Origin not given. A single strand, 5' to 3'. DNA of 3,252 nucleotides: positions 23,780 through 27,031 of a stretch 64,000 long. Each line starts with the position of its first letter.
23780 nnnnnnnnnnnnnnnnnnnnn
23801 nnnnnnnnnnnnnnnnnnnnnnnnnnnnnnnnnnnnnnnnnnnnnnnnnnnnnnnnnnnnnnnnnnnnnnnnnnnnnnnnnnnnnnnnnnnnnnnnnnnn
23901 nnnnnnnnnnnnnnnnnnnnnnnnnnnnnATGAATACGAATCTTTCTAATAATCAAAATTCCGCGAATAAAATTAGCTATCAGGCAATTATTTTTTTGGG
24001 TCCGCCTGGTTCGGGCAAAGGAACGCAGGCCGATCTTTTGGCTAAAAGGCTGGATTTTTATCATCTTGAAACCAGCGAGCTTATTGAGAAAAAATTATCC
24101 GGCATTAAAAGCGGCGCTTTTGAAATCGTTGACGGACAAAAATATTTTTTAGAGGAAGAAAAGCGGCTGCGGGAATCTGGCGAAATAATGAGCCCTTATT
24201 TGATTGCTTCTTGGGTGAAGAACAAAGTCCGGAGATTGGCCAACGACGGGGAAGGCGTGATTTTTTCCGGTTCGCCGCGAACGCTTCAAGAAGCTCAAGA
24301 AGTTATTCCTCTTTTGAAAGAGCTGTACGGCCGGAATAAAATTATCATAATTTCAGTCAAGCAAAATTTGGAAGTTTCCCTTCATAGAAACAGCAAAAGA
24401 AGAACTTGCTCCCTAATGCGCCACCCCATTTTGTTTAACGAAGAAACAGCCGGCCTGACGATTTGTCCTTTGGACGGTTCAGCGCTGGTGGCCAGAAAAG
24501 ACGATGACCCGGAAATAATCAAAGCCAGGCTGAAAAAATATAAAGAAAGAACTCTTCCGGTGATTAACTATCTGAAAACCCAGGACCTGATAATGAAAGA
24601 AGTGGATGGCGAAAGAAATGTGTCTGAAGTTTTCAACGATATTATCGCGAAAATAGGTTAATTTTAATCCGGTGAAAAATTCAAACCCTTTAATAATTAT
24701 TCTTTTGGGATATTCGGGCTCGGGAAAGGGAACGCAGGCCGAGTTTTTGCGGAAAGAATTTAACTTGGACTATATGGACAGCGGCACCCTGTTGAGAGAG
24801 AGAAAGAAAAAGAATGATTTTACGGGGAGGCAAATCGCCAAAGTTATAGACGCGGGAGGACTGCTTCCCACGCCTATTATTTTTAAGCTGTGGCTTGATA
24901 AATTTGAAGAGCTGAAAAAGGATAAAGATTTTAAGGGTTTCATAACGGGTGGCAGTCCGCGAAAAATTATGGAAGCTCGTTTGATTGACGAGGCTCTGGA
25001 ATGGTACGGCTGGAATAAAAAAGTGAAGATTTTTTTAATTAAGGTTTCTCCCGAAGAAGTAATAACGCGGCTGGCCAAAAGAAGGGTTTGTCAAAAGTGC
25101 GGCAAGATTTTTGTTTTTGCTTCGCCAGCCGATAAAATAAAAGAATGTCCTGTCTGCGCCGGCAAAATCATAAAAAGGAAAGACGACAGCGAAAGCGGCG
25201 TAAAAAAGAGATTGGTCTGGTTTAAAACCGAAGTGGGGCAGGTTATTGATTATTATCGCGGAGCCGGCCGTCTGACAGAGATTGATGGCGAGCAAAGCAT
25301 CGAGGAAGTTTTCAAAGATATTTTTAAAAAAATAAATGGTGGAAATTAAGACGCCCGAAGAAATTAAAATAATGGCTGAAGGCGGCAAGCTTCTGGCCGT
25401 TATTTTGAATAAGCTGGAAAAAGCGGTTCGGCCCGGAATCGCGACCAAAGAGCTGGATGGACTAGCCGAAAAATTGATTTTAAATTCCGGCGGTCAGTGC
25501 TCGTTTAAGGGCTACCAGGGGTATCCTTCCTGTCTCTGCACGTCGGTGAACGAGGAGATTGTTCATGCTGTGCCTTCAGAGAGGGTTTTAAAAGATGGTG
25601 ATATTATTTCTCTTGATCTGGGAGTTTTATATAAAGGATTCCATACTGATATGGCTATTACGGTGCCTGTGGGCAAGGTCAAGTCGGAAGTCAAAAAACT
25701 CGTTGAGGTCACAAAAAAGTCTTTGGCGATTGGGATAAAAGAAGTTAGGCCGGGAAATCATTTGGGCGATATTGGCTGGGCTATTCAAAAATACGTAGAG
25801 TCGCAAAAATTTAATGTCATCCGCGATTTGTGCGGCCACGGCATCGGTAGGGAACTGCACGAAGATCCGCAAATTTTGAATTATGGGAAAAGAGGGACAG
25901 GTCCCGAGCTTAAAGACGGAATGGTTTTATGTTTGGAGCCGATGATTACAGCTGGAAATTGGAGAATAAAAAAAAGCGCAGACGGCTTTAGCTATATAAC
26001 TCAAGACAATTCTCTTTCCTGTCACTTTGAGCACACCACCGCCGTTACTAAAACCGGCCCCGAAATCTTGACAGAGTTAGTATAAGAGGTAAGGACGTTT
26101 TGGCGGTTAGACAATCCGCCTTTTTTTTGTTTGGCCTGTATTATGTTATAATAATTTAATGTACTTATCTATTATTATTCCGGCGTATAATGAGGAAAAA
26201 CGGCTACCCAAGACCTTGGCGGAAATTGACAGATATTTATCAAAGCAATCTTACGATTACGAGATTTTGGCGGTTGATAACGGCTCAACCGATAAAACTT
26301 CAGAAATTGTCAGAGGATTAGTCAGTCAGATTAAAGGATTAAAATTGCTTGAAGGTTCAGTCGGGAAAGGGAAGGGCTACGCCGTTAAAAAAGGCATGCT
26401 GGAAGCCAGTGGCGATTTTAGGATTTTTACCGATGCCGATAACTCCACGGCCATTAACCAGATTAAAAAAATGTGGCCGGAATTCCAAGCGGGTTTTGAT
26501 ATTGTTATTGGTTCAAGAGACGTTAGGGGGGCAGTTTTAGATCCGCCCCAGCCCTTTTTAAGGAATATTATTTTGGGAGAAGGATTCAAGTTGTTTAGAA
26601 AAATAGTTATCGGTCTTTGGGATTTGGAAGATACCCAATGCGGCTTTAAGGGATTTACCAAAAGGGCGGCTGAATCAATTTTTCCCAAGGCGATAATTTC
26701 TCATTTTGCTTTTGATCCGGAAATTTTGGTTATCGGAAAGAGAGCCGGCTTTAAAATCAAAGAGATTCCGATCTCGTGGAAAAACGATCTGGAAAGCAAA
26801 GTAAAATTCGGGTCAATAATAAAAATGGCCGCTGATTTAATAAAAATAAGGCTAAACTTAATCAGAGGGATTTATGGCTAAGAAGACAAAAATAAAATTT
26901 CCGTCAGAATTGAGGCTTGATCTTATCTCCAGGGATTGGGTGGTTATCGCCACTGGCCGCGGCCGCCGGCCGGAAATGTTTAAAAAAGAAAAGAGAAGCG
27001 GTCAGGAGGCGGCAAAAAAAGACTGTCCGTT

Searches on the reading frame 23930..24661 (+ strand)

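Call 62: search_protein_families(library=ncbifam, proteins=[window:23930-24661:+], max_evalue=0.01)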
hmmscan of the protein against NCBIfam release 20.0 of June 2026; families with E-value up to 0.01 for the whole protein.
window:23930-24661:+ (243 aa): 31 families (the best 25 are shown)
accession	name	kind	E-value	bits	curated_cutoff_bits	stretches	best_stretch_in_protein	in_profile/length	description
TIGR01351.1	adk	subfamily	1.5e-31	109.7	168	1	20-240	2-209/212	adenylate kinase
NF001385.0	PRK00279.2-3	equivalog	4.4e-30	104.9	315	1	19-241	6-210/213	adenylate kinase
NF001380.0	PRK00279.1-2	equivalog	1.4e-29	103.1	251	1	20-241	3-211/216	adenylate kinase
NF001381.0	PRK00279.1-3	equivalog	2.3e-28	99.3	187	1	20-241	3-184/188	adenylate kinase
NF011099.0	PRK14526.1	equivalog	1.8e-24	86.6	223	1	20-240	3-205/211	adenylate kinase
NF011100.0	PRK14527.1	equivalog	3.1e-23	82.4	154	1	17-240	6-188/191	adenylate kinase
NF002700.0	PRK02496.1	equivalog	1.4e-22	80.3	262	2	19-147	3-120/184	adenylate kinase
NF011104.0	PRK14531.1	equivalog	2e-22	79.7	160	2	18-137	3-109/183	adenylate kinase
NF011103.0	PRK14530.1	equivalog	3.2e-22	79.2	294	1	18-242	4-211/215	adenylate kinase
NF001379.0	PRK00279.1-1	equivalog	2.9e-21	75.8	268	1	20-241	3-214/216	adenylate kinase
NF011101.0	PRK14528.1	equivalog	1.5e-19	70.5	195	2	19-134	3-106/187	adenylate kinase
NF001383.0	PRK00279.2-1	equivalog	2.2e-19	70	225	1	20-238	3-205/212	adenylate kinase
NF001387.0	PRK00279.2-5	equivalog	8.1e-19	68.1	373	1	20-238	3-206/224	adenylate kinase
NF011105.0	PRK14532.1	equivalog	1.5e-18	67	162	2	20-157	3-127/189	adenylate kinase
TIGR01359.1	UMP_CMP_kin_fam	subfamily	4.7e-18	65.8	207.6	2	187-238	130-180/185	UMP-CMP kinase family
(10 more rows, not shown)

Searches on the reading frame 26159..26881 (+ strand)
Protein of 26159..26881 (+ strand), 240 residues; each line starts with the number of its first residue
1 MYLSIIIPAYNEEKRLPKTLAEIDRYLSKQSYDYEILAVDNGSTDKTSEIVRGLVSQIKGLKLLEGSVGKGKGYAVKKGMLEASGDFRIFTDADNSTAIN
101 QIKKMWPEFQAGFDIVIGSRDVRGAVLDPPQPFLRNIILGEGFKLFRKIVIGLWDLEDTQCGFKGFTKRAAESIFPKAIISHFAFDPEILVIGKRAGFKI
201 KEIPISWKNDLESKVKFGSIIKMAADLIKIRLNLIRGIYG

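Call 33: search_protein_families(library=pfam, proteins=[window:26159-26881:+], max_evalue=0.001)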
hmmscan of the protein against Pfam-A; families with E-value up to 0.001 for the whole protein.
window:26159-26881:+ (240 aa): 2 families
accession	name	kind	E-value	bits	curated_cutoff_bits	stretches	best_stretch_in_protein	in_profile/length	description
PF00535.33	Glycos_transf_2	-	2.9e-29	102.6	23.3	1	4-174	1-167/168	Glycosyl transferase family 2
PF10111.15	Glyco_tranf_2_2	-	3.8e-05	23.8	27.3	1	4-105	1-102/276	Glycosyltransferase like family 2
